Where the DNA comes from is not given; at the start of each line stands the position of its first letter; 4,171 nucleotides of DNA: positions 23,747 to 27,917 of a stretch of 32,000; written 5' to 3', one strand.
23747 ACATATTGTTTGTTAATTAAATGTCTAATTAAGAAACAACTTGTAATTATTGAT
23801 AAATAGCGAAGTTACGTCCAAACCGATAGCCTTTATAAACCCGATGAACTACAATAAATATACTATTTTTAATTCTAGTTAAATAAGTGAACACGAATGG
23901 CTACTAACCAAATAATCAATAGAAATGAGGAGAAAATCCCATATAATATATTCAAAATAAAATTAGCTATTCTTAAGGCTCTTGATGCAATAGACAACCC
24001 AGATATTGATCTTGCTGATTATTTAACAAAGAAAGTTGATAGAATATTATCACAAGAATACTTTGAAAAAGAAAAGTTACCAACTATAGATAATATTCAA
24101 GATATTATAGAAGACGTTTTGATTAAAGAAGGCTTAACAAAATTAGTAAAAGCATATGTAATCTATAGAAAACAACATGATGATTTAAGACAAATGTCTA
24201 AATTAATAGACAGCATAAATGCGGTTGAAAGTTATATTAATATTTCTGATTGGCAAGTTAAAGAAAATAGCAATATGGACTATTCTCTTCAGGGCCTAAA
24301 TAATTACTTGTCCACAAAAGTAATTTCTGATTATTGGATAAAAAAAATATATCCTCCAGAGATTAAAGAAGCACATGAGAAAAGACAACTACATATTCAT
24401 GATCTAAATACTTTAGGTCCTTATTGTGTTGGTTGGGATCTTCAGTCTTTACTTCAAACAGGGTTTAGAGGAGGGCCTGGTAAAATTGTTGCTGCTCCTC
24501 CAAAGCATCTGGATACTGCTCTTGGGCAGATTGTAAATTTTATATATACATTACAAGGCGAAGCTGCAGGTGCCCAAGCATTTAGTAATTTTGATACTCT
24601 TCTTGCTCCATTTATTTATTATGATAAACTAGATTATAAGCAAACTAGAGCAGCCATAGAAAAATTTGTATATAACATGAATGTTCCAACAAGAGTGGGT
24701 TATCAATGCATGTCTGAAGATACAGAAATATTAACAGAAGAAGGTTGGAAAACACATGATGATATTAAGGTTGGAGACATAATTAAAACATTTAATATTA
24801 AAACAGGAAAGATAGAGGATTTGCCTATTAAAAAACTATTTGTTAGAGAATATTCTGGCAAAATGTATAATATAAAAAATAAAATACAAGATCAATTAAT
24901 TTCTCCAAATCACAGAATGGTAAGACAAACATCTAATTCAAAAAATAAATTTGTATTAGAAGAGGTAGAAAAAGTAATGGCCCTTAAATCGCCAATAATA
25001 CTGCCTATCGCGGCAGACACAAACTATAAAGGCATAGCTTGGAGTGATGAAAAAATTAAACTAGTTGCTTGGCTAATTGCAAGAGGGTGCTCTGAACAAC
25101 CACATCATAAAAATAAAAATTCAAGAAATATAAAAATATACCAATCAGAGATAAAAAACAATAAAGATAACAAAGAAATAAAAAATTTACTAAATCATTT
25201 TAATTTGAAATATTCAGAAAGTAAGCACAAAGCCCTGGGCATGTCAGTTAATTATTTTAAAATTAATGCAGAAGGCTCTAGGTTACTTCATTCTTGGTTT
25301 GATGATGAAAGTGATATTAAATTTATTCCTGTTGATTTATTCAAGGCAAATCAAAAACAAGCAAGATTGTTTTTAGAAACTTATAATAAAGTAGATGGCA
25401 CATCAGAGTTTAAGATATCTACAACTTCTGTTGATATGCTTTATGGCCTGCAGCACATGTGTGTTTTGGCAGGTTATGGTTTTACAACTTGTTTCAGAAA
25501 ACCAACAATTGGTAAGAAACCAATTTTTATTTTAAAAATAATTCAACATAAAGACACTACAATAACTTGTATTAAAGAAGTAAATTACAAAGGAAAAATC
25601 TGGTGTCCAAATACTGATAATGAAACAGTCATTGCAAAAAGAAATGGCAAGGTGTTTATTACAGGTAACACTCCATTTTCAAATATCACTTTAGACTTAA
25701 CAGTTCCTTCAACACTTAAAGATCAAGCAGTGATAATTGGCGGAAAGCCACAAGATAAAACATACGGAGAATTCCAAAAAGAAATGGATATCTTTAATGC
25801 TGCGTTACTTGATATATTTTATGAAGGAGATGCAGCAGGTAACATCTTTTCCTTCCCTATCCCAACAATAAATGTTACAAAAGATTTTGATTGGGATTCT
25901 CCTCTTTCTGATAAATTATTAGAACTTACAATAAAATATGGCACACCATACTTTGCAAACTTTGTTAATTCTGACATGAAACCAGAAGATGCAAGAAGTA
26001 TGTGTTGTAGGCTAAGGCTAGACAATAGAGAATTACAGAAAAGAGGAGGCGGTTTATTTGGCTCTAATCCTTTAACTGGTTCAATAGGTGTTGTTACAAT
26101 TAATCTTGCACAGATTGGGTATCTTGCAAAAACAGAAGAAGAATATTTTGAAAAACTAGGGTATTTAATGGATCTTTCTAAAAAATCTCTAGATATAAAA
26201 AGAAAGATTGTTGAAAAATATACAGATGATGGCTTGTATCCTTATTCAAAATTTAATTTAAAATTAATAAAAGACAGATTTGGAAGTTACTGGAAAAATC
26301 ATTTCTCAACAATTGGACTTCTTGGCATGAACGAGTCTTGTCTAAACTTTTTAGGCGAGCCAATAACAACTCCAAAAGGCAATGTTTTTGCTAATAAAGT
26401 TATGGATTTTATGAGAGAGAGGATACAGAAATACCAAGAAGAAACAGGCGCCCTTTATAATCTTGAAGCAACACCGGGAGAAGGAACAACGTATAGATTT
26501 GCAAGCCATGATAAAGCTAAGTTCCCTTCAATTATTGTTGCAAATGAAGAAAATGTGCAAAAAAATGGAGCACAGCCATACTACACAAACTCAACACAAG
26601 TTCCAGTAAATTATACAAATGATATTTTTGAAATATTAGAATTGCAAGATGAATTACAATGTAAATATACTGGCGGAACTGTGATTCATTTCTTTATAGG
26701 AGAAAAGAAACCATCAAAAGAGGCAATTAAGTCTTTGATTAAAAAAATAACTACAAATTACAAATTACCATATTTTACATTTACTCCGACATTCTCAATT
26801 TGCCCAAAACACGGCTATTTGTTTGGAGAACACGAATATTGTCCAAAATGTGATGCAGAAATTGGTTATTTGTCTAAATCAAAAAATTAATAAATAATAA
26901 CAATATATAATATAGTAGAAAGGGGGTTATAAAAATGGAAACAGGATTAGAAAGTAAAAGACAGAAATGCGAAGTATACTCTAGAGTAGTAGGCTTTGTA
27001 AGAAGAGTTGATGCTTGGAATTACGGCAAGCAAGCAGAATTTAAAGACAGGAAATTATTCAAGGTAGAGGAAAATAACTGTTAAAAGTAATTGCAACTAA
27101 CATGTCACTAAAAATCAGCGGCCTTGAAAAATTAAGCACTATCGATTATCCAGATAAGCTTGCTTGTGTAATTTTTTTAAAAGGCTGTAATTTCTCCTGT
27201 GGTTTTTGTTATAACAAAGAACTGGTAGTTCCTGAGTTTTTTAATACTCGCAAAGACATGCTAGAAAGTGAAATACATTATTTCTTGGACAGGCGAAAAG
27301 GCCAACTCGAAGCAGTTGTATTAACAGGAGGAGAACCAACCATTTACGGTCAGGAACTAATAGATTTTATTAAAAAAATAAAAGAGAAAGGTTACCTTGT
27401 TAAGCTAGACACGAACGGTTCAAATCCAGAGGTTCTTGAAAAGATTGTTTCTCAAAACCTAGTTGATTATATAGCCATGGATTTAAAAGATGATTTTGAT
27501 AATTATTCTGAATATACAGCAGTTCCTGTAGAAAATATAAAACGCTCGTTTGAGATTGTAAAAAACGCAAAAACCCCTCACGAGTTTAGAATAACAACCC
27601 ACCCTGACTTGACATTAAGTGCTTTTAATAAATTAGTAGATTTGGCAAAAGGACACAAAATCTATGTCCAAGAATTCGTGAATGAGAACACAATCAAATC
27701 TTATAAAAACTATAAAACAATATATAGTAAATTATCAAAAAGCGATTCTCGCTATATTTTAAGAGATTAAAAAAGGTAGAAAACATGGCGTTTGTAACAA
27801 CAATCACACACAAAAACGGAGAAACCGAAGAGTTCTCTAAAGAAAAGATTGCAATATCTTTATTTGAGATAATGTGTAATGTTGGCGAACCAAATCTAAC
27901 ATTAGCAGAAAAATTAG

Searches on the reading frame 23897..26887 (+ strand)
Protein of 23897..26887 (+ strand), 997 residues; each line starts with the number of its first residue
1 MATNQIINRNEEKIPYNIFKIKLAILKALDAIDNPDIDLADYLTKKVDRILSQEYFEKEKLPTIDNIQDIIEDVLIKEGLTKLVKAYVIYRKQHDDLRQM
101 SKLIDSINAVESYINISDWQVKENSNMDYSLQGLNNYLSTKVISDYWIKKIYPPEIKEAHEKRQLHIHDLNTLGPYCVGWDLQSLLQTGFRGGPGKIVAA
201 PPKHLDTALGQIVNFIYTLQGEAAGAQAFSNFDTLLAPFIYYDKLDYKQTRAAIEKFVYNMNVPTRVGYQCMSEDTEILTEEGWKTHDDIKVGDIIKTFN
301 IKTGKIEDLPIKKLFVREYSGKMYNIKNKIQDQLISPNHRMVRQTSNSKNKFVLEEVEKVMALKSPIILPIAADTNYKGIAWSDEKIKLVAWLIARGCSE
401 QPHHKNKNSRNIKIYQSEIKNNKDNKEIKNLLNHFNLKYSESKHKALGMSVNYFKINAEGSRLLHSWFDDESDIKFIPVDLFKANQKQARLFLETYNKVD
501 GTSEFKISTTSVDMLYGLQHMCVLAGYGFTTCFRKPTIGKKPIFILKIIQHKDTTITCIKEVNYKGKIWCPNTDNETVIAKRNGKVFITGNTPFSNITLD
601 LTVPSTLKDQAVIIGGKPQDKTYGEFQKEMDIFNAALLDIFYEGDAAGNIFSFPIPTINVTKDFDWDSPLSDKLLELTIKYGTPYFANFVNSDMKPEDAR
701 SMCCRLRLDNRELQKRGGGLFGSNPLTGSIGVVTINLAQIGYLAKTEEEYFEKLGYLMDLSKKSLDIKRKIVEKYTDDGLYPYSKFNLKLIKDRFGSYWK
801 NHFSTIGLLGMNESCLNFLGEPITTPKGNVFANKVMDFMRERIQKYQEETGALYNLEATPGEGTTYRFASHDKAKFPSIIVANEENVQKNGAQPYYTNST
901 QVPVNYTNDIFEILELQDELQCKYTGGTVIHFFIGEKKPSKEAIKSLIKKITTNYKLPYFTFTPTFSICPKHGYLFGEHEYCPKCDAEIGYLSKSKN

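Call 3: search_protein_families(library=pfam, proteins=[window:23897-26887:+], max_evalue=0.01)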
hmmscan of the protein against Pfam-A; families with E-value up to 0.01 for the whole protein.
window:23897-26887:+ (997 aa): 2 families
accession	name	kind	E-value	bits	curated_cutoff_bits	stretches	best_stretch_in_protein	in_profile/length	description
PF13597.11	NRDD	-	1e-170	569.6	26.2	2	591-986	156-528/562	Anaerobic ribonucleoside-triphosphate reductase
PF03477.21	ATP-cone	-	5.3e-14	53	25.8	1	5-95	2-87/88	ATP cone domain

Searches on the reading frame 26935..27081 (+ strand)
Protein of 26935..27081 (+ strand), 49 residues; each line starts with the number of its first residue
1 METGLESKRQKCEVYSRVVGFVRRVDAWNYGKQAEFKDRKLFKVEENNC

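Call 50: find_homologous_proteins(query=window:26935-27081:+, max_evalue=0.001)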
Query window:26935-27081:+ (49 aa): 406 proteins with E <= 0.001 among 406 candidates; the best 120 are listed.
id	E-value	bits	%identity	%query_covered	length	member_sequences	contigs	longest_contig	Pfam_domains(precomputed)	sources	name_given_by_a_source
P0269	8.2e-26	105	100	100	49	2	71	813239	PF13597.12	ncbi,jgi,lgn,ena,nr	ncbi:MAG TPA: anaerobic ribonucleoside-triphosphate reductase [archaeon]|jgi:ribonucleoside-triphosp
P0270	7.5e-23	96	96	98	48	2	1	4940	PF13597.12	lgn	-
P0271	3.6e-20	87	93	94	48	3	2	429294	PF13597.12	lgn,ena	-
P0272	8.8e-20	86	91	90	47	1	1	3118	PF13597.12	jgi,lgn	jgi:anaerobic ribonucleoside-triphosphate reductase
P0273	1.8e-19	85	85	98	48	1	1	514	PF13597.12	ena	-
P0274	3.7e-19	84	88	98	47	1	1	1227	PF13597.12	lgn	-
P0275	1.6e-18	82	83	98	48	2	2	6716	PF13597.12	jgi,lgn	-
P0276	1.6e-18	82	85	96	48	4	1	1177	PF13597.12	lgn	-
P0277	1.9e-18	82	81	98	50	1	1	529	PF13597.12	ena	-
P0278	2.7e-18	82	83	94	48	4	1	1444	PF13597.12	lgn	-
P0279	2.7e-18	82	80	94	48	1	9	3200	PF13597.12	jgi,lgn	jgi:ribonucleoside-triphosphate reductase (formate)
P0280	3.5e-18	81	83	94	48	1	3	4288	PF13597.12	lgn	-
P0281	2.7e-17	79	83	86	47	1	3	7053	PF13597.12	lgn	-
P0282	4.1e-17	78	77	96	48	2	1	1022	PF13597.12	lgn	-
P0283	7.0e-17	77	77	96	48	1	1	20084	PF13597.12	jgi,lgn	-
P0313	8.0e-12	62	64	92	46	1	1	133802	PF13597.12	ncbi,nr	ncbi:hypothetical protein HY572_06765 [Candidatus Micrarchaeota archaeon]|nr:hypothetical protein [C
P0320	2.8e-11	60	72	80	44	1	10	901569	PF13597.12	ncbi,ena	-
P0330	8.8e-11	58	73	76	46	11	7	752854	PF13597.12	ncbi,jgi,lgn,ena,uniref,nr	ncbi:TPA: hypothetical protein GX533_01990 [Candidatus Dojkabacteria bacterium]|uniref:Uncharacteriz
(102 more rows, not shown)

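Call 51: find_encoding_contigs(protein=P0313, flank=8000, max_places=1)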
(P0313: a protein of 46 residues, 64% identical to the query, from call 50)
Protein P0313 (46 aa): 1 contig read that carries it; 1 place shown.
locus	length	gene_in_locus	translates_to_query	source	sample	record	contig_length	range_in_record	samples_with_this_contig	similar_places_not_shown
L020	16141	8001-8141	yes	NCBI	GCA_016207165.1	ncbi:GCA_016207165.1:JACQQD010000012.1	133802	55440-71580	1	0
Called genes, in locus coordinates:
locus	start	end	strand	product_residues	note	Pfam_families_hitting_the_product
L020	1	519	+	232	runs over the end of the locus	PF08713:DNA_alkylation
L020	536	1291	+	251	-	PF21003:NucS_N, PF01939:NucS_C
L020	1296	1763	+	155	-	-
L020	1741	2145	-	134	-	-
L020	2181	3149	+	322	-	PF25231:DUF7847 (weak)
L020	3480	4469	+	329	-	PF01073:3Beta_HSD, PF01370:Epimerase, PF04321:RmlD_sub_bind, PF05368:NmrA, PF13460:NAD_binding_10, PF16363:GDP_Man_Dehyd, PF07993:NAD_binding_4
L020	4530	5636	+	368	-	PF21088:MS_channel_1st, PF00924:MS_channel_2nd, PF21082:MS_channel_3rd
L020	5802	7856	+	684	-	PF03477:ATP-cone, PF13597:NRDD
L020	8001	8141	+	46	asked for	PF13597:NRDD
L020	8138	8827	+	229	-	PF13353:Fer4_12, PF04055:Radical_SAM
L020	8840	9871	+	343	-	PF00389:2-Hacid_dh, PF02826:2-Hacid_dh_C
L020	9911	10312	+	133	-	-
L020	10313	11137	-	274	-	PF02569:Pantoate_ligase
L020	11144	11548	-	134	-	PF10130:PIN_2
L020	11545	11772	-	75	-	PF26688:RHH_12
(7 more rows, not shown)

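Call 52: find_encoding_contigs(protein=P0330, flank=8000, max_places=1)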
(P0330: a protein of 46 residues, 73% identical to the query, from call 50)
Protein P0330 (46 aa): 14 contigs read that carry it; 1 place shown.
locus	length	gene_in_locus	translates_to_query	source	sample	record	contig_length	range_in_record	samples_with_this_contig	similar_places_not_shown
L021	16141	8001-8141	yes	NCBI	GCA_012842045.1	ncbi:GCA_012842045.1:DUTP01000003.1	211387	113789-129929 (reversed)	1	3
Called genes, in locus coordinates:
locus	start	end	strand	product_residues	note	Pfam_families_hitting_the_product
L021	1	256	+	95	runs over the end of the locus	-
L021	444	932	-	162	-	-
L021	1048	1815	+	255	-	PF00557:Peptidase_M24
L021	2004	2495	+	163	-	-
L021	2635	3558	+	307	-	PF00890:FAD_binding_2 (faint), PF01266:DAO (faint), PF03486:HI0933_like (faint), PF07992:Pyr_redox_2, PF13738:Pyr_redox_3, PF00070:Pyr_redox (weak)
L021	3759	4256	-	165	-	PF01467:CTP_transf_like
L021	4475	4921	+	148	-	PF22811:Zn_ribbon_NrdR, PF03477:ATP-cone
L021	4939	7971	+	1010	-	PF03477:ATP-cone, PF13597:NRDD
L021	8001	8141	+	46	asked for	PF13597:NRDD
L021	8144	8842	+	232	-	PF13353:Fer4_12, PF04055:Radical_SAM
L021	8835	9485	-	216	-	PF01726:LexA_DNA_bind, PF00717:Peptidase_S24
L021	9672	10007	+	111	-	PF09685:MamF_MmsF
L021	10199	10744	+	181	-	PF01725:Ham1p_like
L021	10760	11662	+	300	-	PF00149:Metallophos, PF12850:Metallophos_2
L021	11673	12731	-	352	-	PF02388:FemAB (faint), PF13480:Acetyltransf_6 (weak)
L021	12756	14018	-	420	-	PF01041:DegT_DnrJ_EryC1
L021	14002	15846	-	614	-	PF02518:HATPase_c, PF13589:HATPase_c_3, PF01119:DNA_mis_repair, PF08676:MutL_C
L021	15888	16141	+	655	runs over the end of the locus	PF00270:DEAD (weak), PF04851:ResIII, PF17757:UvrB_inter, PF27431:UvrB_3rd, PF00271:Helicase_C, PF12344:UvrB, PF02151:UVR (weak)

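Call 53: find_encoding_contigs(protein=P0320, flank=8000, max_places=1)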
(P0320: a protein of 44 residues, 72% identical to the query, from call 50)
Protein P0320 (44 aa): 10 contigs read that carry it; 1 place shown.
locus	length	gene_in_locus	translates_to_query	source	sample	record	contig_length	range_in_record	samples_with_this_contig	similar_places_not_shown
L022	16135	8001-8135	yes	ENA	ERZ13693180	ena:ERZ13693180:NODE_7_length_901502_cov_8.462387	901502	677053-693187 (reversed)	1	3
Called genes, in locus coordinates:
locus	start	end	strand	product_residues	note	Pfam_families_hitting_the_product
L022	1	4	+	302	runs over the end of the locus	PF00231:ATP-synt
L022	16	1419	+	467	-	PF02874:ATP-synt_ab_N, PF00006:ATP-synt_ab, PF22919:ATP-synt_VA_C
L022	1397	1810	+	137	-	PF02823:ATP-synt_DE_N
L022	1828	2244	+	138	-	PF20393:Pro_CA_2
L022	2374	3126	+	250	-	-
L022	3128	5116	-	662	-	-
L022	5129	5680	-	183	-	PF04542:Sigma70_r2, PF08281:Sigma70_r4_2 (weak), PF04545:Sigma70_r4 (weak)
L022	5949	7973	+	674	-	PF03477:ATP-cone, PF13597:NRDD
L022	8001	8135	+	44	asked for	PF13597:NRDD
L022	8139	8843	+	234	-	PF13353:Fer4_12, PF04055:Radical_SAM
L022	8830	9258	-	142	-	-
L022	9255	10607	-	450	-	PF19295:SufBD_N, PF01458:SUFBD_core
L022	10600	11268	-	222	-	PF02463:SMC_N (weak), PF00005:ABC_tran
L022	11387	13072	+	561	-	PF06418:CTP_synth_N, PF00117:GATase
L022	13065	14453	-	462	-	PF11074:DUF2779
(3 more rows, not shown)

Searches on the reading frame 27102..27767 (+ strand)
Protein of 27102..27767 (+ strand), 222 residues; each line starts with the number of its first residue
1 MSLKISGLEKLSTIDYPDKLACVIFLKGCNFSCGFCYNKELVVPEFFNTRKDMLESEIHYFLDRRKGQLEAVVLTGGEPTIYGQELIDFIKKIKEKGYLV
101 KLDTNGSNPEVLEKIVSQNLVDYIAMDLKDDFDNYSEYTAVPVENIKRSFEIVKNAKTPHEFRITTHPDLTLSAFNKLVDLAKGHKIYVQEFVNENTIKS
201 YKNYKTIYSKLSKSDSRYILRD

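Call 3: search_protein_families(library=pfam, proteins=[window:27102-27767:+], max_evalue=0.01)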
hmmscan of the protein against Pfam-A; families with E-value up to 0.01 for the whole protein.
window:27102-27767:+ (222 aa): 2 families
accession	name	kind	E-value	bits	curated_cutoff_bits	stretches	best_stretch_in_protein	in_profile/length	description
PF04055.27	Radical_SAM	-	1.1e-19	71.6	29.5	1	23-181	1-165/166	Radical SAM superfamily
PF13353.11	Fer4_12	-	8.3e-12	46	22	1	22-133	8-118/137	4Fe-4S single cluster domain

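Call 69: find_related_loci(query=A3, collection=metagenome_contigs, flank=6000)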
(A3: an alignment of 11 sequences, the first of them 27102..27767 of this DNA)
Query A3 (222 aa) in metagenome_contigs; peptide patterns used: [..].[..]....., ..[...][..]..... (x = any residue, [..] = any of these).
600 stretches matched a pattern (row limit reached: there are more); 518 encode a relative of the query (tblastn E <= 1e-3); the best 80 are kept; 80 distinct loci.
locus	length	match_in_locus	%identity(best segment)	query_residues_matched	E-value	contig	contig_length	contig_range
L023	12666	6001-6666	99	1-222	1e-147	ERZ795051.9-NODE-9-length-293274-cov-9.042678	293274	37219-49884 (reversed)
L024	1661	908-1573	62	1-221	4e-100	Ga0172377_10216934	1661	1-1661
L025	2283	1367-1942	48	5-192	4e-55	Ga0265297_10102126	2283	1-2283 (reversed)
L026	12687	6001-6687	42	5-222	5e-54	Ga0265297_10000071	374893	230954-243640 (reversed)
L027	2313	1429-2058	44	5-207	2e-53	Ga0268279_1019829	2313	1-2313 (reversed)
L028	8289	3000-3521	49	2-181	3e-51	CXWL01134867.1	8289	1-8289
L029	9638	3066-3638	46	5-192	2e-51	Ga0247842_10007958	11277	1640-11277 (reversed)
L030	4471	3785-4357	46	5-192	2e-51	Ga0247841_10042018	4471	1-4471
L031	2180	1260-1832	45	5-192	1e-51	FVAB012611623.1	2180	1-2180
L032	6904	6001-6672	38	2-219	5e-51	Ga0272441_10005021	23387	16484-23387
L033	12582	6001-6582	46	4-198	7e-51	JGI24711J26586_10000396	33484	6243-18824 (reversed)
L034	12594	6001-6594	44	2-198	2e-50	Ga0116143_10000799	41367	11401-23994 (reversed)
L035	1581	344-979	45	5-206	4e-52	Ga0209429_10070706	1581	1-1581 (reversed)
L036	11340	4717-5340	43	3-209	6e-50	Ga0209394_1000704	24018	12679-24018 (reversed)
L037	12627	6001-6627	43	2-209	6e-50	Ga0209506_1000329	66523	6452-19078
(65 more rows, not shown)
